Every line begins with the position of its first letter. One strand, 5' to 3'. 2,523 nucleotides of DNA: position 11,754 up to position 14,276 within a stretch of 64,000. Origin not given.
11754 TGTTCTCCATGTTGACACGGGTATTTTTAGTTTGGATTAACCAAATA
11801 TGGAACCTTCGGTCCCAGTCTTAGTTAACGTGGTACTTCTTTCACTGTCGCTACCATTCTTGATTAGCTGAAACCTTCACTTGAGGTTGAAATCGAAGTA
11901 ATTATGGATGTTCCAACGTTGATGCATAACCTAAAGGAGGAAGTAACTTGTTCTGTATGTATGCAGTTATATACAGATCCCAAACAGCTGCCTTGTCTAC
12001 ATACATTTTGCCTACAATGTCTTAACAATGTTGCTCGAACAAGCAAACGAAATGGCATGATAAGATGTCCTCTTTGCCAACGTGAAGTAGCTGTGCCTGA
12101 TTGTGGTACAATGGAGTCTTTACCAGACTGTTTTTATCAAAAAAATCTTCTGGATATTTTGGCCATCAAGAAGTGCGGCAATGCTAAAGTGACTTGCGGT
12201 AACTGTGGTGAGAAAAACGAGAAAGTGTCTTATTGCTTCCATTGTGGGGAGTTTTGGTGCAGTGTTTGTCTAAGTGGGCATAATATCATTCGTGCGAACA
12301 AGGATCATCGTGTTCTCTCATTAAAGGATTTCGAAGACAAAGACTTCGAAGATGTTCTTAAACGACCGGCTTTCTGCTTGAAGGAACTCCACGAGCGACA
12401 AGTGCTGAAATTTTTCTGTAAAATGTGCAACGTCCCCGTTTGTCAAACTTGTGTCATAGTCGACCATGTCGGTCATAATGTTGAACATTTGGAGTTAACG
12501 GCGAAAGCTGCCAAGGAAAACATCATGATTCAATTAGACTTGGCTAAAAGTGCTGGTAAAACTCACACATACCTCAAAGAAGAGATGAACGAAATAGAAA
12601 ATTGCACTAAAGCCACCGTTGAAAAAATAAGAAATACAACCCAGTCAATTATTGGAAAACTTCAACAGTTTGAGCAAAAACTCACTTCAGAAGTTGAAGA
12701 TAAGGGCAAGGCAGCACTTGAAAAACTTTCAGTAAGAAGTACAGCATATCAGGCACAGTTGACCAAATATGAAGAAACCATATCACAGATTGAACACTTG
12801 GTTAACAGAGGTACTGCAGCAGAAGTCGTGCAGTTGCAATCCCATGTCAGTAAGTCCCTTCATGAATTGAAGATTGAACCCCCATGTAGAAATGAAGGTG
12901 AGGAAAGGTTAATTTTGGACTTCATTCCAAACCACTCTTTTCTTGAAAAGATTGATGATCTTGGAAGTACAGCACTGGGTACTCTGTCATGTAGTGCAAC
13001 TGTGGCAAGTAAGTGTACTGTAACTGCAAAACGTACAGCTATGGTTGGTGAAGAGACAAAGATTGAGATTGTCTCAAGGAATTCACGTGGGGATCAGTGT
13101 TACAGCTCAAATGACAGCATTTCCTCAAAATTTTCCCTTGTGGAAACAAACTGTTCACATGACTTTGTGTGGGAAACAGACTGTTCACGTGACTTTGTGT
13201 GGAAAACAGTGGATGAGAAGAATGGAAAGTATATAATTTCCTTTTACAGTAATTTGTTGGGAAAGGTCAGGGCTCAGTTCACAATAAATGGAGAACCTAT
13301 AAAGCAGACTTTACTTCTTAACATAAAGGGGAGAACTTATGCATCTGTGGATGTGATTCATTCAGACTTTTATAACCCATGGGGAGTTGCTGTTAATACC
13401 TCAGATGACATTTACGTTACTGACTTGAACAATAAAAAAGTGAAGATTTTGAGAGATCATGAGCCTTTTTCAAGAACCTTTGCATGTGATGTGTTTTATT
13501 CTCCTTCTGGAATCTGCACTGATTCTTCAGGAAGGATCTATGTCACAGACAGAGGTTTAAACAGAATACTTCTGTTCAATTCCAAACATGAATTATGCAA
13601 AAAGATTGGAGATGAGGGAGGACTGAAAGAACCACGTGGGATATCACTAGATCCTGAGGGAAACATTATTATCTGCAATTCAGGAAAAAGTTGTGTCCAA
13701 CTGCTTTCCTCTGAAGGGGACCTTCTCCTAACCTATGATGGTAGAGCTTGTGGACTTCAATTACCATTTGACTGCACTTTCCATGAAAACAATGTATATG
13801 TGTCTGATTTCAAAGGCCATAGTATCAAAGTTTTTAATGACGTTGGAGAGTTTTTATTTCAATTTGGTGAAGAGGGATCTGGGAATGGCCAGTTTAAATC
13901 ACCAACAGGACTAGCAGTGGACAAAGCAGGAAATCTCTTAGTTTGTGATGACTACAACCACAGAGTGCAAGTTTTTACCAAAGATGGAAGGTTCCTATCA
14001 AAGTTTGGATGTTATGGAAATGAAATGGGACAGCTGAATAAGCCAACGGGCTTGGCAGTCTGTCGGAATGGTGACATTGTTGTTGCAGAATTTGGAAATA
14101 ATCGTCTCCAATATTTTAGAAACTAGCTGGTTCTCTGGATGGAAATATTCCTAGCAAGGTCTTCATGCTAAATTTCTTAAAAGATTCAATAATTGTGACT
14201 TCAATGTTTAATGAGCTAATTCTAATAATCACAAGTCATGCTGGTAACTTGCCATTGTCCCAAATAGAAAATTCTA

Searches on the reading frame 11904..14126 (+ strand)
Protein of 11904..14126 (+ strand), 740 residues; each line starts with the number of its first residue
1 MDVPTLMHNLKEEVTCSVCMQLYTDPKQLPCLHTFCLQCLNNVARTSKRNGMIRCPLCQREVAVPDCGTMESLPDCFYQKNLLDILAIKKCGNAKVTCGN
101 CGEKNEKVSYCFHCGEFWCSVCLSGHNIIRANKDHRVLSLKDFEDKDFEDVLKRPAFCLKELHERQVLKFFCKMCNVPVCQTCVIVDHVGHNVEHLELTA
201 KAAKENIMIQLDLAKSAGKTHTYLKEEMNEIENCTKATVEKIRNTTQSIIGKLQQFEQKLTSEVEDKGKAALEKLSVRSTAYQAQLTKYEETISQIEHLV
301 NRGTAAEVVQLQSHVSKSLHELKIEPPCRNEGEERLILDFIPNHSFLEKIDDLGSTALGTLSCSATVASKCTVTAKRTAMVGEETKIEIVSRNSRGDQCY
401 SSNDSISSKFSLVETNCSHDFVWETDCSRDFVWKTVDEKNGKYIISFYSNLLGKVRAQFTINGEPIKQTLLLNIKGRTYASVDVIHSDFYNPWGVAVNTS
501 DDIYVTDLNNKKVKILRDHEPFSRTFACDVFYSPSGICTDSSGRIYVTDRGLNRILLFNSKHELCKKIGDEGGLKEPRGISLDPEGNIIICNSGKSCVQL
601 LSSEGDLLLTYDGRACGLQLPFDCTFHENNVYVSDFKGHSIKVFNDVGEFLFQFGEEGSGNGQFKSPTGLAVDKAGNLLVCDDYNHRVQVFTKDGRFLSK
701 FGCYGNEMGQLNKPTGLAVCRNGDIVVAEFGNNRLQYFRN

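Call 43: search_protein_families(library=pfam, proteins=[window:11904-14126:+], max_evalue=0.001)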
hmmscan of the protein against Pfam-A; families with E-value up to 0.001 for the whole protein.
window:11904-14126:+ (740 aa): 14 families
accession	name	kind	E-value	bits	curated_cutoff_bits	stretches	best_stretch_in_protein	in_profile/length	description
PF01436.27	NHL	-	1.3e-42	142.1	20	4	664-691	1-28/28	NHL repeat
PF13445.12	zf-RING_UBOX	-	3e-09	37.2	25.2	1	16-56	1-39/39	RING-type zinc-finger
PF17170.10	DUF5128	-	2e-08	34.3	22.9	0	625-677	50-102/321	6-bladed beta-propeller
PF00643.29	zf-B_box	-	2.3e-08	34.5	24.1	2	160-194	8-40/42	B-box zinc finger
PF00097.31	zf-C3HC4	-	2.6e-07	30.8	21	1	16-58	1-40/40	Zinc finger, C3HC4 type (RING finger)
PF06739.17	SBBP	-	5.8e-07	29.8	20.5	0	533-548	14-29/38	Beta-propeller repeat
PF08450.18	SGL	-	8.8e-07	29.2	26.3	0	661-699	183-218/246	SMP-30/Gluconolactonase/LRE-like region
PF15227.12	zf-C3HC4_4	-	2.9e-06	27.7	30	1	16-58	1-42/42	zinc finger of C3HC4-type, RING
PF13639.12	zf-RING_2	-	8e-06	26.5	27.3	1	15-59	2-44/44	Ring finger domain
PF13923.12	zf-C3HC4_2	-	4.8e-05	23.5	27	1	16-58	2-40/40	Zinc finger, C3HC4 type (RING finger)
PF00630.25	Filamin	-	7.7e-05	23.9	26.9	1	366-468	2-89/93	Filamin/ABP280 repeat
PF13920.12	zf-C3HC4_3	-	0.00012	22.2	27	1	13-62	2-46/49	Zinc finger, C3HC4 type (RING finger)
PF14634.12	zf-RING_5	-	0.00018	21.9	27.9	1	16-60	2-43/43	zinc-RING finger domain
PF05787.19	PhoX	-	0.00022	21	24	0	655-699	419-466/515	Alkaline phosphatase PhoX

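Call 53: find_homologous_proteins(query=window:11904-14126:+, max_evalue=1e-50)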
Query window:11904-14126:+ (740 aa): 1768 proteins with E <= 1e-50 among 8000 candidates; the best 120 are listed.
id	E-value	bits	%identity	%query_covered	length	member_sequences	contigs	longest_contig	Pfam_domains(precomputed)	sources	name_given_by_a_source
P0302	0.0e+0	1650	96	100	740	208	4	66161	PF00097.32,PF17170.11,PF13445.13,PF15227.13,PF01436.28,PF13639.13,PF06739.18,PF08450.19,PF00643.30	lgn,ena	-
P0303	0.0e+0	1241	72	100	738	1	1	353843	PF00097.32,PF17170.11,PF13445.13,PF15227.13,PF01436.28,PF13639.13,PF08450.19,PF00643.30,PF00630.26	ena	-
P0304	4.3e-298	1009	60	100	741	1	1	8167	PF00097.32,PF17170.11,PF13445.13,PF01436.28,PF13639.13,PF08450.19,PF00643.30,PF00630.26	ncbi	-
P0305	1.5e-276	938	77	75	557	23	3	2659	PF05787.20,PF17170.11,PF22807.3,PF01436.28,PF08450.19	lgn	-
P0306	2.6e-219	748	48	100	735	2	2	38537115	PF00097.32,PF17170.11,PF23381.2,PF13445.13,PF01436.28,PF25021.2,PF08450.19,PF00643.30,PF00630.26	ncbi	ncbi:hypothetical protein ACROYT_G020829 [Oculina patagonica]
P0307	5.8e-218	744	47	100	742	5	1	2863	PF00097.32,PF17170.11,PF13920.13,PF13445.13,PF24684.2,PF15227.13,PF01436.28,PF08450.19,PF00630.26,PF14634.13,PF13639.13,PF00643.30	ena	-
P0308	8.5e-218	743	47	100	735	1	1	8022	PF00097.32,PF17170.11,PF13445.13,PF22807.3,PF01436.28,PF08450.19,PF00643.30,PF00630.26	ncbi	-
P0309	1.9e-217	742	47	100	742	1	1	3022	PF00097.32,PF17170.11,PF23381.2,PF13920.13,PF13445.13,PF22807.3,PF24684.2,PF15227.13,PF01436.28,PF08450.19,PF00630.26,PF13639.13,PF00643.30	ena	-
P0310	4.3e-217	741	47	100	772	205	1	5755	PF00097.32,PF14634.13,PF13445.13,PF15227.13,PF01436.28,PF08450.19,PF00643.30,PF00630.26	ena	-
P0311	3.5e-216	738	46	100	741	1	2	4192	PF00097.32,PF17170.11,PF13920.13,PF13445.13,PF24684.2,PF15227.13,PF01436.28,PF13639.13,PF08450.19,PF00643.30,PF00630.26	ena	-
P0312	8.8e-216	737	46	100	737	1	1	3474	PF00097.32,PF17170.11,PF14634.13,PF13445.13,PF01436.28,PF08450.19,PF00643.30,PF00630.26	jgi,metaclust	metaclust:\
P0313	1.3e-215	736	46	100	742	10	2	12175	PF00097.32,PF17170.11,PF23381.2,PF13923.13,PF13920.13,PF13445.13,PF24684.2,PF15227.13,PF01436.28,PF08450.19,PF00630.26,PF14634.13,PF13639.13,PF00643.30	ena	-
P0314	1.4e-215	736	33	99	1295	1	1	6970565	PF00097.32,PF17170.11,PF23381.2,PF13445.13,PF01436.28,PF25021.2,PF27984.1,PF08450.19,PF00643.30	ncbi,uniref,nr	ncbi:unnamed protein product [Porites lobata]|uniref:E3 ubiquitin-protein ligase TRIM71 n=1 Tax=Pori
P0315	1.8e-215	736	48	100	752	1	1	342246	PF00097.32,PF17170.11,PF23381.2,PF13445.13,PF15227.13,PF01436.28,PF08450.19,PF00643.30,PF00630.26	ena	-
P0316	1.8e-215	736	48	100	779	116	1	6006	PF00097.32,PF14634.13,PF13445.13,PF15227.13,PF01436.28,PF08450.19,PF00643.30,PF00630.26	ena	-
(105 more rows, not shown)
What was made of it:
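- Tried and rejected: The best named hits were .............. (Oculina 48%, Porites lobata 33%; call 53), so the species remains undetermined.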
